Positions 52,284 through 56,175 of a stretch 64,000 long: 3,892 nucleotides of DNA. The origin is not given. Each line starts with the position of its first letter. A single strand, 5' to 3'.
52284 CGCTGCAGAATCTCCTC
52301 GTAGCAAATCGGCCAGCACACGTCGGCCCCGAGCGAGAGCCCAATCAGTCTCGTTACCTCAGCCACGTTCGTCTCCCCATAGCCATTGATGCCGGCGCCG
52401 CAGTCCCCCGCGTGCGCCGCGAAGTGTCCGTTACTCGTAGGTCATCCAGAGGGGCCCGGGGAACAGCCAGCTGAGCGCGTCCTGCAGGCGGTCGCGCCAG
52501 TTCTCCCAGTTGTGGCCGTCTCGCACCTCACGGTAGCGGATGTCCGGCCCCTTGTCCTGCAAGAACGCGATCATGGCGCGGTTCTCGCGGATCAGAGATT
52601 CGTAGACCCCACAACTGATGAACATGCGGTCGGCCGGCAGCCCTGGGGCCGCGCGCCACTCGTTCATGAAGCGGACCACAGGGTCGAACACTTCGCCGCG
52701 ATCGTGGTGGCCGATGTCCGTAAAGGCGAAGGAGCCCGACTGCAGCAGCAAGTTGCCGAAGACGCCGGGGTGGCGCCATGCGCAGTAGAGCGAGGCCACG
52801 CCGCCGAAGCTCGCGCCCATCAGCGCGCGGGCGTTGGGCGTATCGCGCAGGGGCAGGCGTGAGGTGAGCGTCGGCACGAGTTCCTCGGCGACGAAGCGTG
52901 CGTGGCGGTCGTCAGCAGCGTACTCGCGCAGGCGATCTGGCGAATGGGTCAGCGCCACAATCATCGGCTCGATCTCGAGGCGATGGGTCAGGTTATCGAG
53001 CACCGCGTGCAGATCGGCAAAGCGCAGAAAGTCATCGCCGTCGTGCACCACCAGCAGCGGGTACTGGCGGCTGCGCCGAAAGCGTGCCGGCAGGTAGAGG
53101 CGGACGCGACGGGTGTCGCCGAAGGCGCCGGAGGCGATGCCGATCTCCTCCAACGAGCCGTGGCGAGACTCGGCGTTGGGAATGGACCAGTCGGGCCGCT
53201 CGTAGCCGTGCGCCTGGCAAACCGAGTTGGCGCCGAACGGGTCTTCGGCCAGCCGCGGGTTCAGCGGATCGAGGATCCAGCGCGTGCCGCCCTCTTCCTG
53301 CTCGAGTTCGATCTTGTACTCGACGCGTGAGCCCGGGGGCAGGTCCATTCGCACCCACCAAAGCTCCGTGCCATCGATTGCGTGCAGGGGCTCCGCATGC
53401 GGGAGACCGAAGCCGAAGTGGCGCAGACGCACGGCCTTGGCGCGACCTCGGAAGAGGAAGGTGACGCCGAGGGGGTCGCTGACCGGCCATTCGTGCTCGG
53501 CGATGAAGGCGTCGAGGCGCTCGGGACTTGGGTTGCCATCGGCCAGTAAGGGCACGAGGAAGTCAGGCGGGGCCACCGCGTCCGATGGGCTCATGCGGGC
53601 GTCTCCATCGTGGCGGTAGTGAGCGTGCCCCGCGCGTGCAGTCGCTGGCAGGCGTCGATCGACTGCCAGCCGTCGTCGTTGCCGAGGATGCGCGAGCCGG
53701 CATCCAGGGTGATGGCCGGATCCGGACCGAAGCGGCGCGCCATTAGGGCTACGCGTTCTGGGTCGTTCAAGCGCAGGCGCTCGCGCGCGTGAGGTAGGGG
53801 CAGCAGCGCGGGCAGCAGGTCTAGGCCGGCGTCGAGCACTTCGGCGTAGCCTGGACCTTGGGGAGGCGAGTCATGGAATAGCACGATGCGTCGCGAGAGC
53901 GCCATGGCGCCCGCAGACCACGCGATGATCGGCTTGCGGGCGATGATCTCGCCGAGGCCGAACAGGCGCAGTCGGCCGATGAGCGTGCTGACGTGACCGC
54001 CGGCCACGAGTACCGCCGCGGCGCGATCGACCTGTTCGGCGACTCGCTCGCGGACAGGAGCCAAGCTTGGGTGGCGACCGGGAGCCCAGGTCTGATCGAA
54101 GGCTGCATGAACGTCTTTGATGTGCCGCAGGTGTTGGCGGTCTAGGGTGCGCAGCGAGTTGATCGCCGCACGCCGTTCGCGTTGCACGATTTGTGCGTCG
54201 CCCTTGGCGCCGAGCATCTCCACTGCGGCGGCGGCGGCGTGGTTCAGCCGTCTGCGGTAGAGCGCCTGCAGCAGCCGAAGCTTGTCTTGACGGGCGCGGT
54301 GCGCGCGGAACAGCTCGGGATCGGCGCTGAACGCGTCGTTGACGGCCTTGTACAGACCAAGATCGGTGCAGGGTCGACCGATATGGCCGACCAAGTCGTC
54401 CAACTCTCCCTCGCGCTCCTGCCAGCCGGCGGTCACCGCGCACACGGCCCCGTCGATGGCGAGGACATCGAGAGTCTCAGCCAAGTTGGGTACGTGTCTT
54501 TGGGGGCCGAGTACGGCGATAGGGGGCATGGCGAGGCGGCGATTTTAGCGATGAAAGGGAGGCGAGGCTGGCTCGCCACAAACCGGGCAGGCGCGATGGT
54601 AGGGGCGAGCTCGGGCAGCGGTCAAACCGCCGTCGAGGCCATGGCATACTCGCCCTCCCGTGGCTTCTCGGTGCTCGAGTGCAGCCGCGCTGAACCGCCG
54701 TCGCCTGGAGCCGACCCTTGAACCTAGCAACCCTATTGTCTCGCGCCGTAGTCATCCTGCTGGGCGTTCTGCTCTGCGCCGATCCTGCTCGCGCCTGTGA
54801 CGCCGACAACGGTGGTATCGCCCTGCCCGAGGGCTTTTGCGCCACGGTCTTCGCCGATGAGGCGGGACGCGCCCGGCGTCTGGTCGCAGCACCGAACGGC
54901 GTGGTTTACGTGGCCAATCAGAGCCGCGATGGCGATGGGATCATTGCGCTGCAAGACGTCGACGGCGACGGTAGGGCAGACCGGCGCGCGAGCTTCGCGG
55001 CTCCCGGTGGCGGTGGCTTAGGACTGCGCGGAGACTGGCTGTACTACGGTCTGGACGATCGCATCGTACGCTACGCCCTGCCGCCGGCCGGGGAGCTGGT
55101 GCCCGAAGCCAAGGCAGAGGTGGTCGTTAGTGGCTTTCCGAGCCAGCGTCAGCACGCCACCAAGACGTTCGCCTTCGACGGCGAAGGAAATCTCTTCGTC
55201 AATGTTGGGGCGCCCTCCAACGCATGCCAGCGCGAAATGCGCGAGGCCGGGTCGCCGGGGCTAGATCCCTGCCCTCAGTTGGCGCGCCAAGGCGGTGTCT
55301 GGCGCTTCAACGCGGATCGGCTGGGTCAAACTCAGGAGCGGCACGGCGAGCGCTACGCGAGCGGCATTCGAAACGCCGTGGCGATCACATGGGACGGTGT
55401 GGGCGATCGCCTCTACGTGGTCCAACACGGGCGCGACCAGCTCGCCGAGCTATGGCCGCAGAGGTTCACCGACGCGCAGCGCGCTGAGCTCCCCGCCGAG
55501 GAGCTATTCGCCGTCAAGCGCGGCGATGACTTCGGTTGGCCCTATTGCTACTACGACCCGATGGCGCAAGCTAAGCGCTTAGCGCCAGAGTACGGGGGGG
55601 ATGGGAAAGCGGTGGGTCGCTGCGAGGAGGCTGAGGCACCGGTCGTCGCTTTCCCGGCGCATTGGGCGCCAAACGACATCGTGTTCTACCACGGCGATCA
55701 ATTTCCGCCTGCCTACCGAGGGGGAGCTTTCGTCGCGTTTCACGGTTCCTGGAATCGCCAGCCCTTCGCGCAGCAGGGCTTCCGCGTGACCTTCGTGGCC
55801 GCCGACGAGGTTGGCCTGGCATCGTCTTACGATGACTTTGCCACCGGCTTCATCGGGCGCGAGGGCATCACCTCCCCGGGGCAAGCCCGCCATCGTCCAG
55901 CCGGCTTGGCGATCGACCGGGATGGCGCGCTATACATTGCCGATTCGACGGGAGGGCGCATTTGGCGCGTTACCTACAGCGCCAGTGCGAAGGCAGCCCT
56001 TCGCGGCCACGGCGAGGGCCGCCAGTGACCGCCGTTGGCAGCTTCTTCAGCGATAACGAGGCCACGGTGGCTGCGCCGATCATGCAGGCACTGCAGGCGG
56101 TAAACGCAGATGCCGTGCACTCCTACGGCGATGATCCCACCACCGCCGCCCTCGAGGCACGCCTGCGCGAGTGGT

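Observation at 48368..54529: Glycogen synthase embedded in an operon with two ATP-grasp ligases, a CBM48-like esterase and an S51 hydrolase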

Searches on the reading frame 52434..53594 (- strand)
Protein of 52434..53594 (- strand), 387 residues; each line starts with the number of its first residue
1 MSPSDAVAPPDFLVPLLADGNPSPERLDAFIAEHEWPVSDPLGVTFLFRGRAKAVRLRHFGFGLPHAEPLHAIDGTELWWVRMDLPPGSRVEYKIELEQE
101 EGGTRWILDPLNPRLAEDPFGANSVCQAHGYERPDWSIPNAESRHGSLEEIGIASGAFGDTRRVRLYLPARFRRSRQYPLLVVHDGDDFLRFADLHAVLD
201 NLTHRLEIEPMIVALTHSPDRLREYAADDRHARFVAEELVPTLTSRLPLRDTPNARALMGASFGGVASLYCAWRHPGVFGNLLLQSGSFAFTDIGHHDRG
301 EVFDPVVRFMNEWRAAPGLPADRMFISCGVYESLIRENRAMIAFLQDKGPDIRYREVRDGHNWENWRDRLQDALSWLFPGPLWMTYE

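Call 3: search_protein_families(library=pfam, proteins=[window:52434-53594:-], max_evalue=0.01)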
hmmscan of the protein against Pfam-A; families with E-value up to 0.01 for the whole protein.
window:52434-53594:- (387 aa): 2 families
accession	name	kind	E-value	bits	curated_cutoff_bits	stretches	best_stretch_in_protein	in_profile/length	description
PF00756.26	Esterase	-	4.4e-25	89.3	22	1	155-376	1-250/251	Putative esterase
PF11806.14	Enterochelin_N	-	0.0012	19.9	27.1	1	44-132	2-105/120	Enterochelin esterase, N-terminal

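Call 4: search_protein_families(library=ncbifam, proteins=[window:52434-53594:-], max_evalue=0.01)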
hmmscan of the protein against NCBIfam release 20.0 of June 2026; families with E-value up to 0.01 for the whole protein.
window:52434-53594:- (387 aa): 4 families
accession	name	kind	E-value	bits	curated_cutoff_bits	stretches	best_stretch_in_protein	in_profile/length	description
NF007758.0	PRK10439.1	equivalog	5.2e-34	117.9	222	1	107-378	143-411/418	enterochelin esterase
NF058612.1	GTNG0744Estse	equivalog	5.8e-20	72.3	450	1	145-376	5-238/242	GTNG_0744 family esterase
NF041944.1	Xylase_Ferestase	equivalog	1.5e-06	26.7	1200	1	142-294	462-630/694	bifunctional endo-1,4-beta-xylanase/feruloyl esterase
TIGR02821.1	fghA_ester_D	equivalog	0.0038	16.8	281.7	1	225-280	111-164/275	S-formylglutathione hydrolase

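Call 8: search_solved_structures(query=window:52434-53594:-, max_evalue=0.01, show_alignments=1)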
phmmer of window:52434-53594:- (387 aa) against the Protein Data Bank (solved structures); distinct sequences matched with E-value up to 0.01: 15.
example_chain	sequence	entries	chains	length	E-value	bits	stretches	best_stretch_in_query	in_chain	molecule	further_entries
2b20_A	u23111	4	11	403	3.3e-19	72.3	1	106-377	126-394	enterochelin esterase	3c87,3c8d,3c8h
3mga_A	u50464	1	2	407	2.1e-13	53.1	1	154-378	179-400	Enterochelin esterase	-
6rzo_B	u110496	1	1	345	2.2e-09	39.9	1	142-370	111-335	Ferulic acid esterase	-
6rzo_A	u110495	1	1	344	2.3e-09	39.8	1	142-370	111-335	Ferulic acid esterase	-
8bbp_B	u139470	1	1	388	5.4e-07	32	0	144-218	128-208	Ferulic acid esterase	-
8bbp_A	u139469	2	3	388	5.7e-07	31.9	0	144-218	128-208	Ferulic acid esterase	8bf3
6rzn_A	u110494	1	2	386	6.3e-07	31.8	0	144-218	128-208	Ferulic acid esterase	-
7xrt_A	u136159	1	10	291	5.8e-06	28.6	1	152-374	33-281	Ferulic acid esterase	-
4rgy_A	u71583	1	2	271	9e-06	28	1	230-378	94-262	Esterase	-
6ne9_A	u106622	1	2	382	1.3e-05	27.4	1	143-377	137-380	Isoamylase protein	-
7xrv_A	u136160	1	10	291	1.5e-05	27.2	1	152-374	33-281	Ferulic acid esterase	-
1jjf_A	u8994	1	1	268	0.00013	24.2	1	146-271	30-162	ENDO-1,4-BETA-XYLANASE Z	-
1jt2_A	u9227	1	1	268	0.00034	22.8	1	146-271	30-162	PROTEIN (ENDO-1,4-BETA-XYLANASE Z)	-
4rot_A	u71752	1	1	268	0.0031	19.6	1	322-377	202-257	Esterase A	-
5vol_A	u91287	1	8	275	0.0037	19.4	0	230-375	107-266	Putative esterase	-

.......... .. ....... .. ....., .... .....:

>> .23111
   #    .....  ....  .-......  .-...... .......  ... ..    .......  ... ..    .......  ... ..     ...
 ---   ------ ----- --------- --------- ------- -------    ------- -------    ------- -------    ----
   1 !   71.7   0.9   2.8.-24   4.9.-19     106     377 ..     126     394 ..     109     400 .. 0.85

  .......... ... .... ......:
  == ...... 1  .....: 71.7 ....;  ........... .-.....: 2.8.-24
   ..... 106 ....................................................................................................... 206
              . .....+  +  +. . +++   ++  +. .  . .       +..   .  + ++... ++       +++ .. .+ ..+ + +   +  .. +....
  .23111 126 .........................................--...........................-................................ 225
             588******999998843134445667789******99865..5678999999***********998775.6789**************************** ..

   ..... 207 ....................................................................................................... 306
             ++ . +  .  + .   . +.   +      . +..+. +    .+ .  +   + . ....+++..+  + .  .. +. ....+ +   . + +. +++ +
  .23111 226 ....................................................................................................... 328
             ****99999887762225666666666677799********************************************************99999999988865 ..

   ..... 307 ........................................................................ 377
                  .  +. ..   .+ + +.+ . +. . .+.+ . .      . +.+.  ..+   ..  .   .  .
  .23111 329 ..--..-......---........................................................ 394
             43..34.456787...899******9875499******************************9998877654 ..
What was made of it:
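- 52431..53594 (-): Fes/feruloyl-esterase-type α/β-hydrolase (PF00756), 387 aa, with an N-terminal β-sandwich domain (about residues 40-135). Its start overlaps the S51 stop codon (ATGA). The best PDB sequence match is enterochelin esterase 2b20, E 3e-19 (call 8).
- The closest characterised relative of the esterase is enterochelin esterase (calls 4, 8).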

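Call 101: search_protein_families(library=padloc, proteins=[window:52434-53594:-], max_evalue=0.001)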
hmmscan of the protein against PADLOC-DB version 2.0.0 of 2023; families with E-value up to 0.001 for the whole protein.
window:52434-53594:- (387 aa): 0 families

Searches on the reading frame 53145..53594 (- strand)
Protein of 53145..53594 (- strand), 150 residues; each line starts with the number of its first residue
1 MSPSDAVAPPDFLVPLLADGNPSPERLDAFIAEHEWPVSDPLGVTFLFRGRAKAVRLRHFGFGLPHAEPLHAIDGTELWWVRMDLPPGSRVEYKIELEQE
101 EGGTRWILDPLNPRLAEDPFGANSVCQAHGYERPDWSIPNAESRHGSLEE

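Call 39: search_protein_families(library=pfam, proteins=[window:53145-53594:-], max_evalue=10)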
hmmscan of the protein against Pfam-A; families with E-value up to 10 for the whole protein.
seq(150 aa): 2 families
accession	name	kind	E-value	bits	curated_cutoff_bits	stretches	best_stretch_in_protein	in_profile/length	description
PF11806.14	Enterochelin_N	-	0.00019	22.6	27.1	1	44-133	2-106/120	Enterochelin esterase, N-terminal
PF00686.25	CBM_20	-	0.043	14.1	23.3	1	75-106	46-77/97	Starch binding domain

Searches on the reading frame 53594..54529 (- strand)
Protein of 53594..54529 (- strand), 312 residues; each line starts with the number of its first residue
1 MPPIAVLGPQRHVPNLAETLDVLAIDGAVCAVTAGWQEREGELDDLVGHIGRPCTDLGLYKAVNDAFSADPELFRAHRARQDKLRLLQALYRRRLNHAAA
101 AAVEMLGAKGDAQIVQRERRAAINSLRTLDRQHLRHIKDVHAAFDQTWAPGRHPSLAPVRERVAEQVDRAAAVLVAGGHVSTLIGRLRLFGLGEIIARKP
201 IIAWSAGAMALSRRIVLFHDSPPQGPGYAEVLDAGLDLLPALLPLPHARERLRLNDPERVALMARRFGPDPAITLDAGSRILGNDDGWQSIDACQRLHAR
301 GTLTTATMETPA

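Call 3: search_protein_families(library=pfam, proteins=[window:53594-54529:-], max_evalue=0.01)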
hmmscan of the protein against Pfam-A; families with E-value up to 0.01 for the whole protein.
window:53594-54529:- (312 aa): 1 family
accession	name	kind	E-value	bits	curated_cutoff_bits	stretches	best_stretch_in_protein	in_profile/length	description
PF03575.23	Peptidase_S51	-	3.1e-07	30.7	23.9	1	159-288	72-203/206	Peptidase family S51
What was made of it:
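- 53591..54529 (-): S51-like hydrolase (class-I glutamine-amidotransferase-like fold), 312 aa, with a helical-hairpin insertion of about 80 residues (71-148). First gene of the operon. Pfam Peptidase_S51 scores 30.7 bits against a cut-off of 23.9, covering residues 159-288 (call 3).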

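Call 4: search_protein_families(library=ncbifam, proteins=[window:53594-54529:-], max_evalue=0.01)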
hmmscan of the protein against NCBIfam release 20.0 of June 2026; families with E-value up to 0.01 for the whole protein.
window:53594-54529:- (312 aa): 0 families

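Call 7: search_solved_structures(query=window:53594-54529:-, max_evalue=1, show_alignments=2)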
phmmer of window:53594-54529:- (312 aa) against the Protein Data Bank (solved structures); distinct sequences matched with E-value up to 1: 2.
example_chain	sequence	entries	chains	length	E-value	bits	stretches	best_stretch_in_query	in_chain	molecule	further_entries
6iru_A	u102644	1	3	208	0.037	16.4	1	153-287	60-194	peptidase DR_1070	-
6a4t_A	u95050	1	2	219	0.054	15.8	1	153-280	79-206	Peptidase E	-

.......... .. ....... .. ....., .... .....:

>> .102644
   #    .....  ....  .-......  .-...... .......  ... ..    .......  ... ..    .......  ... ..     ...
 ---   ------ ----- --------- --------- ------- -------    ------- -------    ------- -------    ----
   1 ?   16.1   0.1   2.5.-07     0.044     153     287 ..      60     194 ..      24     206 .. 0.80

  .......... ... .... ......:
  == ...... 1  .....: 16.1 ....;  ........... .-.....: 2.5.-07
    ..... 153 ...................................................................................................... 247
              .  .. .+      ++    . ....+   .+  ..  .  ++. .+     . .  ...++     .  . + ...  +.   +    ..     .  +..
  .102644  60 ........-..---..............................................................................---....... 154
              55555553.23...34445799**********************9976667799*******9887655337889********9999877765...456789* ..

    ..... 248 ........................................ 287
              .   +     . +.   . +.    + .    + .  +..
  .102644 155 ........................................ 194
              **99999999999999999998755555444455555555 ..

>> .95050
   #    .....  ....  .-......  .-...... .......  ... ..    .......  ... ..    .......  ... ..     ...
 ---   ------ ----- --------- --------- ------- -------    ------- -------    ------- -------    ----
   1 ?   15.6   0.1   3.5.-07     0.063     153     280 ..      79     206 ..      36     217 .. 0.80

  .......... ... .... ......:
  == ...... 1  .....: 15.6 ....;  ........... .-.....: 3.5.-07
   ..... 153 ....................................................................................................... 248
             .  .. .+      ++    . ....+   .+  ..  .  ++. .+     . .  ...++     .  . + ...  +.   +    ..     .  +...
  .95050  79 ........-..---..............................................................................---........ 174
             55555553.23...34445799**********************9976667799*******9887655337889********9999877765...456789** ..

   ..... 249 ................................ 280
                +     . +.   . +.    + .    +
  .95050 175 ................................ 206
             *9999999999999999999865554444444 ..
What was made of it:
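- On Peptidase family S51 (PepE, cyanophycinase): In the window protein, Ser205 and His247 align with the PepE Ser and His (call 7).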

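Call 51: find_homologous_proteins(query=window:53594-54529:-, max_evalue=0.00001)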
Query window:53594-54529:- (312 aa): 5500 proteins with E <= 0.00001 among 8000 candidates; the best 120 are listed.
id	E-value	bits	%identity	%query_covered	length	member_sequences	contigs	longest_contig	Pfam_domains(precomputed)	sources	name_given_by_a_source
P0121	2.8e-191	652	100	95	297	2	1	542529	PF03575.24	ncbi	ncbi:MAG: Type 1 glutamine amidotransferase-like domain-containing protein [Pseudomonadota bacterium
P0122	3.4e-181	619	89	99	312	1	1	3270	PF03575.24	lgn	-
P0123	1.3e-180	617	89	99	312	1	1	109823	PF03575.24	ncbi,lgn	ncbi:MAG: Type 1 glutamine amidotransferase-like domain-containing protein [Pseudomonadota bacterium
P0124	9.3e-171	585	86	96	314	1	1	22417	PF03575.24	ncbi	-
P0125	1.1e-142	493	72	97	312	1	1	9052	PF03575.24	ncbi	-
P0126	1.8e-142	492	72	100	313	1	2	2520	PF03575.24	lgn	-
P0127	2.4e-142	492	72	97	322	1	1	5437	PF03575.24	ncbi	ncbi:MAG: Type 1 glutamine amidotransferase-like domain-containing protein [Pseudomonadota bacterium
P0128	1.7e-140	486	71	99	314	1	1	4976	-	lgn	-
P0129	8.8e-127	440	64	97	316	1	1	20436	-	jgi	jgi:hypothetical protein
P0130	4.4e-126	438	64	99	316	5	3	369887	PF03575.24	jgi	jgi:hypothetical protein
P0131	1.2e-102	361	56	97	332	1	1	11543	PF03575.24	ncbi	-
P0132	2.7e-100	354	54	99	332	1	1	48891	PF03575.24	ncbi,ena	-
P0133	2.5e-94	334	52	98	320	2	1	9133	PF03575.24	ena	-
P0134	1.2e-93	332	53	97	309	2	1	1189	PF03575.24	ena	-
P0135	2.1e-93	331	52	96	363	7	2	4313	PF03575.24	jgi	-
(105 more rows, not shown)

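Call 58: predict_structure(alignment_id=A2)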
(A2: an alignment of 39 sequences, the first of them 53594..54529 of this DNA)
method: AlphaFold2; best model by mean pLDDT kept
length: 312 residues; sequences in the alignment: 39
mean_pLDDT: 92.3   pTM: 0.90
mean pLDDT of the five models: 92.3, 92.0, 91.7, 90.5, 89.6
residues with pLDDT >= 90: 260; 70-90: 34; 50-70: 16; < 50: 2
segments of 3 or more residues with pLDDT < 50: none
pLDDT, mean of each block of 10 residues (from residue 1): 94 93 96 70 77 92 95 97 97 96 92 95 98 98 95 94 97 93 95 96 96 90 72 96 94 92 95 97 93 96 86 45
secondary structure, 60 per line:
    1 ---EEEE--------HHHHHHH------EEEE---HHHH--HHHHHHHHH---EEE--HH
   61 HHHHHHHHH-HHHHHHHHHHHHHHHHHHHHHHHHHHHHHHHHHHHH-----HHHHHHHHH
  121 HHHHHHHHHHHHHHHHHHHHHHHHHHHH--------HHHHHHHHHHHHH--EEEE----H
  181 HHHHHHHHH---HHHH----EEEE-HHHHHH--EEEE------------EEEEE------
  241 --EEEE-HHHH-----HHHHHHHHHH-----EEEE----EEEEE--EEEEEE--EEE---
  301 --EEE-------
elements in order: E4-7 H16-22 E29-32 H36-39 H42-50 E54-56 H59-69 H71-106 H112-148 H157-169 E172-175 H180-189 H193-196 E201-204 H206-211 E214-217 E230-234 E243-246 H248-251 H257-266 E272-275 E280-284 E287-292 E295-297 E303-305
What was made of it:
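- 53591..54529 (-): The AlphaFold model has pLDDT 92 (call 58).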

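Call 60: fold_search(model_id=the predicted structure, library=pdb)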
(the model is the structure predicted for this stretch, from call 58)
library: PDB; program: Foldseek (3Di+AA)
matches with E <= 10: 444; with E <= 0.001: 17
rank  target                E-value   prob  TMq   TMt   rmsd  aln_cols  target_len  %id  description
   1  7c9b                  1.2e-06  1.00  0.47  0.60   5.7       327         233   12  Crystal structure of dipeptidase-E from Xenopus laevis (released 2021-06-09)
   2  6nqc                  1.2e-06  1.00  0.46  0.56   5.7       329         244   14  Crystal structure of a peptidase from an acI-B1 Actinobacterium (released 2020-01-22)
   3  3en0_B                4.1e-06  1.00  0.48  0.56  10.1       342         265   11  The Structure of Cyanophycinase (released 2009-07-28)
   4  7ffp                  5.5e-06  1.00  0.34  0.43   5.3       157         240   21  Crystal structure of di-peptidase-E from Xenopus laevis (released 2021-09-08)
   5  6a4t_A                7.8e-06  1.00  0.45  0.69  11.2       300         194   16  Crystal structure of Peptidase E from Deinococcus radiodurans R1 (released 2019-06-26)
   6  6iru_C                1.2e-05  1.00  0.44  0.64  12.6       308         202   15  Crystal structure of Peptidase E from Deinococcus radiodurans in P6422 space group (released 2019-11-20)
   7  3en0_A                1.7e-05  1.00  0.47  0.54  10.0       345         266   12  The Structure of Cyanophycinase (released 2009-07-28)
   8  7uqv_B                1.9e-05  1.00  0.45  0.52   9.5       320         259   12  Pseudobacteroides cellulosolvens pseudo-CphB (released 2022-08-10)
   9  7uqv_C                2.1e-05  1.00  0.45  0.53   8.7       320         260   11  Pseudobacteroides cellulosolvens pseudo-CphB (released 2022-08-10)
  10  6iru_B                2.2e-05  1.00  0.45  0.67   9.9       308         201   14  Crystal structure of Peptidase E from Deinococcus radiodurans in P6422 space group (released 2019-11-20)
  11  3en0_C                3.1e-05  1.00  0.50  0.58   7.2       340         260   12  The Structure of Cyanophycinase (released 2009-07-28)
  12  7uqw_B                3.1e-05  1.00  0.49  0.56   9.9       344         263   11  PCC6803 Cyanophycinase S132DAP covalently bound to cyanophycin dimer (released 2022-08-10)
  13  7uqw_C                3.7e-05  1.00  0.50  0.58  10.1       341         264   11  PCC6803 Cyanophycinase S132DAP covalently bound to cyanophycin dimer (released 2022-08-10)
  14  6iru_A                5.0e-05  1.00  0.45  0.66   5.7       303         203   16  Crystal structure of Peptidase E from Deinococcus radiodurans in P6422 space group (released 2019-11-20)
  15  6a4r_B                5.3e-05  1.00  0.45  0.58  11.3       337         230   13  Crystal structure of aspartate bound peptidase E from Salmonella enterica (released 2018-10-24)
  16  7uqw_A                5.6e-05  1.00  0.48  0.55   7.5       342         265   11  PCC6803 Cyanophycinase S132DAP covalently bound to cyanophycin dimer (released 2022-08-10)
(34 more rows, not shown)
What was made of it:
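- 53591..54529 (-): All 18 best Foldseek PDB hits (E below 0.01) are S51 proteins: dipeptidase E, cyanophycinase and pseudo-CphB (call 60).
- On Peptidase family S51 (PepE, cyanophycinase): All Foldseek hits with E below 0.01 are S51 proteins (call 60).
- Closest known: Cyanophycin metabolism. Same: The S51-like model matches the cyanophycinase structures 3en0 and 7uqw (call 60).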

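Call 101: search_protein_families(library=padloc, proteins=[window:53594-54529:-], max_evalue=0.001)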
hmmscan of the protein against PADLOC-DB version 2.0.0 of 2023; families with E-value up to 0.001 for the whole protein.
window:53594-54529:- (312 aa): 0 families

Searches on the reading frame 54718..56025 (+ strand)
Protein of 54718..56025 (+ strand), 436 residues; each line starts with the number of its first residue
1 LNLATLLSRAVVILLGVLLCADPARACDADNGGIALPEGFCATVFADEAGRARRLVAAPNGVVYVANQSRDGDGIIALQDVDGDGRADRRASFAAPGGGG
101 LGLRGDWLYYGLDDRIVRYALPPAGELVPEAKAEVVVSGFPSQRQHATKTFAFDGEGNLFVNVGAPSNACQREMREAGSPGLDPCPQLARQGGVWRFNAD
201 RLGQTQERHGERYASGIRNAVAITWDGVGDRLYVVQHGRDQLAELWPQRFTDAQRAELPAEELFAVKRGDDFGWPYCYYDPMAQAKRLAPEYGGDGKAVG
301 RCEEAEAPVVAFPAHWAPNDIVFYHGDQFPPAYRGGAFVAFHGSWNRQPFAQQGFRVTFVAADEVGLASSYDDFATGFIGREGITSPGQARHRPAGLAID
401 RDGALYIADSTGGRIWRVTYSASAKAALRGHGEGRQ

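Call 69: search_protein_families(library=pfam, proteins=[window:54718-56025:+], max_evalue=0.001)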
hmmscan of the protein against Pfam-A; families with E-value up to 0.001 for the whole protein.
window:54718-56025:+ (436 aa): 3 families
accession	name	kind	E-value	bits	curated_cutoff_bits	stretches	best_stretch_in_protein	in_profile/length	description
PF07995.17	GSDH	-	8.2e-14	52.1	25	1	136-340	102-276/332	Glucose / Sorbosone dehydrogenase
PF01436.27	NHL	-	8.8e-06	25.9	20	0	393-416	3-26/28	NHL repeat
PF23500.1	DUF7133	-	1.1e-05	25.4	27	0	42-117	76-147/385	Domain of unknown function (DUF7133)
